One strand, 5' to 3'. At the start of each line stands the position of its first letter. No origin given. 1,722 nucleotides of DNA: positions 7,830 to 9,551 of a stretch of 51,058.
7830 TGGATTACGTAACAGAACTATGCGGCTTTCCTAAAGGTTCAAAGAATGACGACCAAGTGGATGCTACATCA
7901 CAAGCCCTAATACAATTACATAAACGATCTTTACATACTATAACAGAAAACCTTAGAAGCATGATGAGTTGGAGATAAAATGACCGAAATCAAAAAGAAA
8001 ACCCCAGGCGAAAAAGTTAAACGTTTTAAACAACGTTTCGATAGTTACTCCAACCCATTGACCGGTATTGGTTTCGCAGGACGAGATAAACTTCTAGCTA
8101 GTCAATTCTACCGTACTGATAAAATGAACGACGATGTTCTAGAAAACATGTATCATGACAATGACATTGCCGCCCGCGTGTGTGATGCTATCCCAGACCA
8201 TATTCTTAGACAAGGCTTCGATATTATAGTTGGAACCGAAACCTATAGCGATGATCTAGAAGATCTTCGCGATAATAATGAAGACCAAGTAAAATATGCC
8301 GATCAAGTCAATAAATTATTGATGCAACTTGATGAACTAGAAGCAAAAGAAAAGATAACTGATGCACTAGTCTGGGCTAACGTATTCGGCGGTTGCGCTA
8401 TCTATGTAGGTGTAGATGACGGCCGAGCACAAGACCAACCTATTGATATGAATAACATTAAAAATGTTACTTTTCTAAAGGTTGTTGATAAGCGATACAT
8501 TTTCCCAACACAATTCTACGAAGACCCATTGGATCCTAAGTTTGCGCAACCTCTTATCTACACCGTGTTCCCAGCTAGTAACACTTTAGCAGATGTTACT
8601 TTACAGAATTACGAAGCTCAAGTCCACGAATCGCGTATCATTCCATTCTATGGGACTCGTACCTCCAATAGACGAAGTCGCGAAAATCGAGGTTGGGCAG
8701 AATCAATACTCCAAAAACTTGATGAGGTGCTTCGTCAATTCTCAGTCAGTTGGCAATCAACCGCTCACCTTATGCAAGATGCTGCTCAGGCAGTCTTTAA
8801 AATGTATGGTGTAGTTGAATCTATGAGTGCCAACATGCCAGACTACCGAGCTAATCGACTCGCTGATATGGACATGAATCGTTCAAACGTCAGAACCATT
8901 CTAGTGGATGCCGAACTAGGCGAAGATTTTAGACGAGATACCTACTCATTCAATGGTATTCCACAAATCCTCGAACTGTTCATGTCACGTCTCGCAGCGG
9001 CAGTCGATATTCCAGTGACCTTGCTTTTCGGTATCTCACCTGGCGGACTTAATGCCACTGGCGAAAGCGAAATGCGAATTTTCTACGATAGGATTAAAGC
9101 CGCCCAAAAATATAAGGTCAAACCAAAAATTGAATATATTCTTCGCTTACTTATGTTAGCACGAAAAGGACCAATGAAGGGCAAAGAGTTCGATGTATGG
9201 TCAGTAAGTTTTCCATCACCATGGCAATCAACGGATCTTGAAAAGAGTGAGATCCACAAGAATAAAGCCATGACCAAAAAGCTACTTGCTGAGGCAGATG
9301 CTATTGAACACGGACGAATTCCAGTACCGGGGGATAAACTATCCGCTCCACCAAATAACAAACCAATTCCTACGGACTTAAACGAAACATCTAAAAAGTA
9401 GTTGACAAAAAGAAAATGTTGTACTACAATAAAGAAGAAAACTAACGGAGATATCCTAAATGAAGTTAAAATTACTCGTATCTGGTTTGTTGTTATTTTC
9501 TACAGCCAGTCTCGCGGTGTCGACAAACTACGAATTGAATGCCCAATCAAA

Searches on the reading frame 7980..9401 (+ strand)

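Call 52: search_protein_families(library=pfam, proteins=[window:7980-9401:+], max_evalue=0.001)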
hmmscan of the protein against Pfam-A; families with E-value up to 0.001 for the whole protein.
window:7980-9401:+ (473 aa): 1 family
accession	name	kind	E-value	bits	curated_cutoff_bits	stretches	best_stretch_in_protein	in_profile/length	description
PF06381.16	Phage_portal_3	-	9.7e-71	238.8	33.8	1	54-431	3-353/357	Phage portal protein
